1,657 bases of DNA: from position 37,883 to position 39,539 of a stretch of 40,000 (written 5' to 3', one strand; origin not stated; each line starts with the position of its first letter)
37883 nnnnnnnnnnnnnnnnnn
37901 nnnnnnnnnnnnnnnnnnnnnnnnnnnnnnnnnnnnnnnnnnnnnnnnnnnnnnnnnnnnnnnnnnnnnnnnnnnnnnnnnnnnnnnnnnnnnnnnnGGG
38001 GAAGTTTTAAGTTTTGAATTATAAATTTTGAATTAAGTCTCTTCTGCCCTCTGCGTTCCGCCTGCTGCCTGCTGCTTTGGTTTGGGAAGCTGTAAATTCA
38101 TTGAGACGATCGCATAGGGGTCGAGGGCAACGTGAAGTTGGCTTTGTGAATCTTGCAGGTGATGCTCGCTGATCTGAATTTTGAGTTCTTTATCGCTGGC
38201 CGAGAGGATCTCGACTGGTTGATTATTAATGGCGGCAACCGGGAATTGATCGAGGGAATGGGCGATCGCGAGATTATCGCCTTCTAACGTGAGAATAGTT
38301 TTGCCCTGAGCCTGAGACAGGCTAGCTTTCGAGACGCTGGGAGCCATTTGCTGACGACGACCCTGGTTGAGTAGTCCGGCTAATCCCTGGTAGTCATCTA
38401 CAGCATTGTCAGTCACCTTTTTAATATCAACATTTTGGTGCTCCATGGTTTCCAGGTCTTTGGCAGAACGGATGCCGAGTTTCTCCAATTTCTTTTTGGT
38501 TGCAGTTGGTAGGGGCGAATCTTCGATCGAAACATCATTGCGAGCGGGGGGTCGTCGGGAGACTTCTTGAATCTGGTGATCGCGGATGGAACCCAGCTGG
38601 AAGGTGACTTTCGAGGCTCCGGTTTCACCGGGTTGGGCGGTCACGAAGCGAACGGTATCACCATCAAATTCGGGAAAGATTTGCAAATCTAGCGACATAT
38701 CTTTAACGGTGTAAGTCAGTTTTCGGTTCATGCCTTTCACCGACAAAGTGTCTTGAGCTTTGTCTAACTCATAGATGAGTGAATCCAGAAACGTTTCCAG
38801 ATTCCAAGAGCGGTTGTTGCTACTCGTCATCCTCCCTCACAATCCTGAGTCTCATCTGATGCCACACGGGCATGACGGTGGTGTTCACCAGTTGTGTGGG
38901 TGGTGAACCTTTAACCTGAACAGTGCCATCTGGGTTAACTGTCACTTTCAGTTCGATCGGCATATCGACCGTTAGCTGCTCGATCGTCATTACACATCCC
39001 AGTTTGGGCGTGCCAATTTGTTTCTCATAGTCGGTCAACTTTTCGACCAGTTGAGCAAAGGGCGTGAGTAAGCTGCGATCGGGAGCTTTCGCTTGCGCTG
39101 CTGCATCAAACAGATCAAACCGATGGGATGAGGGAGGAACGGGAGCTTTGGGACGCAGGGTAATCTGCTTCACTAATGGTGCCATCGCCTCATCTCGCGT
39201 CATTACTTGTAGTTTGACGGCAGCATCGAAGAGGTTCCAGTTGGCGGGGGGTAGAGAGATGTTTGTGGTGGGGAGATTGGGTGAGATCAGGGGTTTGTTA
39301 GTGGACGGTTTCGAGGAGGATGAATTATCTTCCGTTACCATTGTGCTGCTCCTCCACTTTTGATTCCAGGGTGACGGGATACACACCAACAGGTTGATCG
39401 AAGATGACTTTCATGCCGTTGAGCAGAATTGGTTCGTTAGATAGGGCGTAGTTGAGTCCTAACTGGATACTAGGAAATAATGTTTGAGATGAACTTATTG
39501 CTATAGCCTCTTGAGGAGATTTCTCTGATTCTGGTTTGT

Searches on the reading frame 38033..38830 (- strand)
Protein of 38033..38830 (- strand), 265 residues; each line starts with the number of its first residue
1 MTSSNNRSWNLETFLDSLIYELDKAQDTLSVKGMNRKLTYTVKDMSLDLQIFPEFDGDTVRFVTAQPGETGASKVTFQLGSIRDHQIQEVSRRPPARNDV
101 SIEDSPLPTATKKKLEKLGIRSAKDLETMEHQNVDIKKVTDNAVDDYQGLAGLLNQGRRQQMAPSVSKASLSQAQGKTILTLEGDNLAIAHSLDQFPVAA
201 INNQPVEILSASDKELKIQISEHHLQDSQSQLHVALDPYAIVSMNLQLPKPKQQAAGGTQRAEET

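Call 4: search_protein_families(library=pfam, proteins=[window:38033-38830:-], max_evalue=1)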
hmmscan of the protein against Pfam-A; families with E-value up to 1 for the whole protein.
window:38033-38830:- (265 aa): 1 family
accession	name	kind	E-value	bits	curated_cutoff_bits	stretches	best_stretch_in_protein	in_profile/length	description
PF01833.30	TIG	-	0.0029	18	20.9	1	172-247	11-81/84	IPT/TIG domain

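Call 86: search_dna_similar(query=window:38033-38830:-, collection=phages, mode=protein, max_evalue=0.01, max_rows=10)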
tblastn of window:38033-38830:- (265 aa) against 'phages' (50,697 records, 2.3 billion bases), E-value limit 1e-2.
No match.

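Call 87: search_dna_similar(query=window:38033-38830:-, collection=plasmids, mode=protein, max_evalue=0.001, max_rows=20)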
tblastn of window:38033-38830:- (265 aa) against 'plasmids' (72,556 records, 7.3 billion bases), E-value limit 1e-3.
Records with a match: 4; places in all: 4; records where one place covers at least 80% of the query: 4.
Best place of each record, by identity: 60-80% 3; <60% 1.
By first word of the organism name: Tolypothrix 2; Microchaete 1; Burkholderia 1.
By predicted mobility (MOB-suite, as given by PLSDB): mobilizable 3; non-mobilizable 1.
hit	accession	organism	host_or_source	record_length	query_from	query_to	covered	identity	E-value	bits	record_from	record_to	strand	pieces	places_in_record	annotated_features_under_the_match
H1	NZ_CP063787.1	Tolypothrix sp. PCC 7712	Soil sample,soil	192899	2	248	93%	79.4%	9e-128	406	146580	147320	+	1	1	hypothetical protein (x2)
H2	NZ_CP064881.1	Tolypothrix sp. PCC 7601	Fresh water sample,Fresh water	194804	2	248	93%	79.4%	9e-128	406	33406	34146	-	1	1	hypothetical protein (x2)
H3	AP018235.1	Microchaete diplosiphon NIES-3275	-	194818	2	248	93%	79.4%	9e-128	406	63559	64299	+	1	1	hypothetical protein (x2)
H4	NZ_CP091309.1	Burkholderia pyrrocinia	-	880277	4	216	80%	27.4%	2e-9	65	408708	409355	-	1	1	hypothetical protein (x2)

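Call 88: get_annotated_region(hit=H1, flank=14000)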
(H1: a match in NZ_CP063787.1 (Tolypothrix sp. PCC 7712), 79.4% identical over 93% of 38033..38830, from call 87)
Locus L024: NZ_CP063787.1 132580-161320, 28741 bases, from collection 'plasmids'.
description: Tolypothrix sp. PCC 7712 plasmid unnamed2, complete sequence
organism: Tolypothrix sp. PCC 7712 (NCBI taxid 2596898)
taxonomy: Bacteria; Cyanobacteriota; Cyanophyceae; Nostocales; Tolypothrichaceae; Tolypothrix; Tolypothrix sp. PCC 7712
host: -; source: Soil sample,soil; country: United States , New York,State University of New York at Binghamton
typing (MOB-suite, as given by PLSDB): mobilizable; replicon rep_cluster_1657; relaxase MOBV
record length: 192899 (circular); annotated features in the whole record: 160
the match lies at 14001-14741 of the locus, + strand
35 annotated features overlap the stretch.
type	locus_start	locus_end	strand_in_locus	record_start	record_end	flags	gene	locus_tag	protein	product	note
CDS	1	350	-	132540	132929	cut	-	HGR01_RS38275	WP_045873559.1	hypothetical protein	-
CDS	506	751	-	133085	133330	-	-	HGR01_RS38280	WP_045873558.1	hypothetical protein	-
CDS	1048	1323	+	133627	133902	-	-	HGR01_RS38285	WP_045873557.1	hypothetical protein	-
CDS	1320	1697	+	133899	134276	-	-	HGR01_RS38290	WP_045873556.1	clan AA aspartic protease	GO:0008150 - biological_process [Evidence IEA]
CDS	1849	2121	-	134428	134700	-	-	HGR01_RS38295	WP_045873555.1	hypothetical protein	-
CDS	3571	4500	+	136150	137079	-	-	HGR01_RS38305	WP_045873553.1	alpha/beta hydrolase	-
CDS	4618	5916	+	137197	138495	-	-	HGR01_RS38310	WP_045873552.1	S8 family serine peptidase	GO:0006508 - proteolysis [Evidence IEA]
CDS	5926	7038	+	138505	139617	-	-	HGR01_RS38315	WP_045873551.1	peptidoglycan-binding domain-containing protein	-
CDS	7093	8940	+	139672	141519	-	-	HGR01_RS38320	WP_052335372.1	hypothetical protein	-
CDS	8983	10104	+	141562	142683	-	-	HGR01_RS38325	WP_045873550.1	hypothetical protein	-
CDS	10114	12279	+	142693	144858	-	-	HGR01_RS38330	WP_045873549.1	hypothetical protein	-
CDS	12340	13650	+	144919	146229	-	-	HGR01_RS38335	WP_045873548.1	hypothetical protein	-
CDS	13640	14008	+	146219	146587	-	-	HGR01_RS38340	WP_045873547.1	hypothetical protein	-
CDS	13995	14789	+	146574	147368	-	-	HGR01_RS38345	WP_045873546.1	hypothetical protein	-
CDS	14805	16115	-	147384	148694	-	-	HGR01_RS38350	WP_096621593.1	IS701 family transposase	-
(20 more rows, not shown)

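Call 89: get_annotated_region(hit=H4, flank=12000)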
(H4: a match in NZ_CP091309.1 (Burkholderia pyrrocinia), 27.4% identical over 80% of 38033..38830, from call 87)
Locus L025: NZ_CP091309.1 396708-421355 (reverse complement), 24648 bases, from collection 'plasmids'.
description: Burkholderia pyrrocinia strain LWK2 plasmid pBPJTT, complete sequence
organism: Burkholderia pyrrocinia (NCBI taxid 60550)
taxonomy: Bacteria; Pseudomonadota; Betaproteobacteria; Burkholderiales; Burkholderiaceae; Burkholderia; Burkholderia pyrrocinia
host: -; source: -; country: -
typing (MOB-suite, as given by PLSDB): non-mobilizable
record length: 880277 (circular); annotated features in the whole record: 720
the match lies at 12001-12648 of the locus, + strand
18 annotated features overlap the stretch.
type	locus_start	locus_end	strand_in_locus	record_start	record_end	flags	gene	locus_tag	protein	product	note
CDS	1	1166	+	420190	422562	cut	-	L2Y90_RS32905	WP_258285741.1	DUF4838 domain-containing protein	-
CDS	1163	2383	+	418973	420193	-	-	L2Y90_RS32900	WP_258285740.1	glycosyltransferase family 4 protein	-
CDS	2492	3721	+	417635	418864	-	-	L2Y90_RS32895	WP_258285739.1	polysaccharide pyruvyl transferase family protein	-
CDS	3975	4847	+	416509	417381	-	-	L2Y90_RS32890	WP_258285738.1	IclR family transcriptional regulator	GO:0006355 - regulation of DNA-templated transcription [Evidence IEA]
CDS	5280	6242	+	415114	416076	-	-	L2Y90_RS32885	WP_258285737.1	sigma-54 dependent transcriptional regulator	GO:0006355 - regulation of DNA-templated transcription [Evidence IEA]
CDS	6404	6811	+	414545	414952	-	-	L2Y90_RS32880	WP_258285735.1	DUF3467 domain-containing protein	-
CDS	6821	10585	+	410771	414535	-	-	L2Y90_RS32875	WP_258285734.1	N-acetylmuramoyl-L-alanine amidase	GO:0009253 - peptidoglycan catabolic process [Evidence IEA]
CDS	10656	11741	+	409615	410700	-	-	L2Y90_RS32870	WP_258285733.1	hypothetical protein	-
CDS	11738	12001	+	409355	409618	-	-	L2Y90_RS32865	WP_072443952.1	hypothetical protein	-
CDS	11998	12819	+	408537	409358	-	-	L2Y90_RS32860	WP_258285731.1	hypothetical protein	-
CDS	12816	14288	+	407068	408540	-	-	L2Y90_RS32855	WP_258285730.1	S8 family serine peptidase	GO:0006508 - proteolysis [Evidence IEA]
CDS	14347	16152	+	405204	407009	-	-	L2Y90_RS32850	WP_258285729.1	hypothetical protein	-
CDS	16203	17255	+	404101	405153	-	-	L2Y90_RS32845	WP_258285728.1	hypothetical protein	-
CDS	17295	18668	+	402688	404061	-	-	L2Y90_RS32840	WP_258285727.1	hypothetical protein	-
CDS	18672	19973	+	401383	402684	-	-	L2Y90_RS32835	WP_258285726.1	hypothetical protein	-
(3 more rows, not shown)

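Call 90: search_protein_families(library=pfam, proteins=[L025:6821-10585:+, L025:10656-11741:+, L025:11738-12001:+, L025:11998-12819:+, L025:14347-16152:+, L025:16203-17255:+, L025:17295-18668:+, L025:18672-19973:+, L025:19977-20972:+, L025:21107-22561:+], max_evalue=0.1)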
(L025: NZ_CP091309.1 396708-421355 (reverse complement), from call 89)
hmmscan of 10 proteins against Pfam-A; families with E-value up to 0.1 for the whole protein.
L025:6821-10585:+ (1254 aa): 3 families
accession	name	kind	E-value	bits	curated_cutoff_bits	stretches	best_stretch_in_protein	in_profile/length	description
PF01510.30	Amidase_2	-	3.8e-25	89.2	26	1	470-605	3-129/131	N-acetylmuramoyl-L-alanine amidase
PF12385.14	Peptidase_C70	-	1.7e-20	73.8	19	1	882-1003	6-124/141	Papain-like cysteine protease AvrRpt2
PF05708.18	Peptidase_C92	-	3e-08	34.3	27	1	660-750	3-97/166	Permuted papain-like amidase enzyme, YaeF/YiiX, C92 family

L025:10656-11741:+ (361 aa): 0 families

L025:11738-12001:+ (87 aa): 0 families

L025:11998-12819:+ (273 aa): 1 family
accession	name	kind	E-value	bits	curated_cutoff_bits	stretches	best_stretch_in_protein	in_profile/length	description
PF19631.4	Trypco2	-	0.0098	16.6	24.2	1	8-54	2-42/78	Trypsin-co-occurring domain 2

L025:14347-16152:+ (601 aa): 0 families

L025:16203-17255:+ (350 aa): 1 family
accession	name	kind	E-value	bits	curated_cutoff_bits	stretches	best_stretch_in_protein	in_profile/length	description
PF11991.13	Trp_DMAT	-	0.059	13.2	25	0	59-118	61-125/357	Tryptophan dimethylallyltransferase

L025:17295-18668:+ (457 aa): 0 families

L025:18672-19973:+ (433 aa): 1 family
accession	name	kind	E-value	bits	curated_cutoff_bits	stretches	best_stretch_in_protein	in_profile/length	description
PF12795.12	MscS_porin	-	0.011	15.8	34.4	1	165-286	50-168/238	Mechanosensitive ion channel porin domain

L025:19977-20972:+ (331 aa): 0 families

L025:21107-22561:+ (484 aa): 0 families

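Call 106: search_solved_structures(query=A11, max_evalue=10)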
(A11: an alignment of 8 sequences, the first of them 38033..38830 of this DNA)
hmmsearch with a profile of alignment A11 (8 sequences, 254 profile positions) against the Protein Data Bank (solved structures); distinct sequences matched with E-value up to 10: 8.
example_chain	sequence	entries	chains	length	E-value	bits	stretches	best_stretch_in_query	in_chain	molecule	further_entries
8i23_A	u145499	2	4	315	0.058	16.1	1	91-143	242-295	DNA-directed RNA polymerase subunit alpha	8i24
3gfk_B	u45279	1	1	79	0.065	16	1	98-142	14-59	DNA-directed RNA polymerase subunit alpha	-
3ihq_B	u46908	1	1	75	0.068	15.9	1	99-142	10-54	DNA-directed RNA polymerase subunit alpha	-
1z3e_B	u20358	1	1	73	0.073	15.8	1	99-142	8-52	DNA-directed RNA polymerase alpha chain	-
8x6f_A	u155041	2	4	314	0.16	14.7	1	90-142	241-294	DNA-directed RNA polymerase subunit alpha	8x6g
6wvj_A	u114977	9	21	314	0.45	13.2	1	94-140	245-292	DNA-directed RNA polymerase subunit alpha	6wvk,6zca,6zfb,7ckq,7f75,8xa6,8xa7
4l7m_A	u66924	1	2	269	0.47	13.1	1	4-53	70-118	Putative uncharacterized protein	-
7l7b_A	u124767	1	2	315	2.1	11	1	93-142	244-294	DNA-directed RNA polymerase subunit alpha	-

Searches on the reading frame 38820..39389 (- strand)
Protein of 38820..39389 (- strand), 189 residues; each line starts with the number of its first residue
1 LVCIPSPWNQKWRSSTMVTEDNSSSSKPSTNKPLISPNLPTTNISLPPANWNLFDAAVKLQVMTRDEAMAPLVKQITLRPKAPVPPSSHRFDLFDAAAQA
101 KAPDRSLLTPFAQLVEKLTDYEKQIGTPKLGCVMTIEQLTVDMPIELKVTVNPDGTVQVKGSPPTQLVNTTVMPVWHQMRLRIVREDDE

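Call 4: search_protein_families(library=pfam, proteins=[window:38820-39389:-], max_evalue=1)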
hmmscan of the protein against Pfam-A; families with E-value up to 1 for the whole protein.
window:38820-39389:- (189 aa): 1 family
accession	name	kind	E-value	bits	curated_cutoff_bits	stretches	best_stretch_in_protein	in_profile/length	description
PF13002.12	LDB19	-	0.076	13.3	27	1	126-174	80-130/183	Arrestin_N terminal like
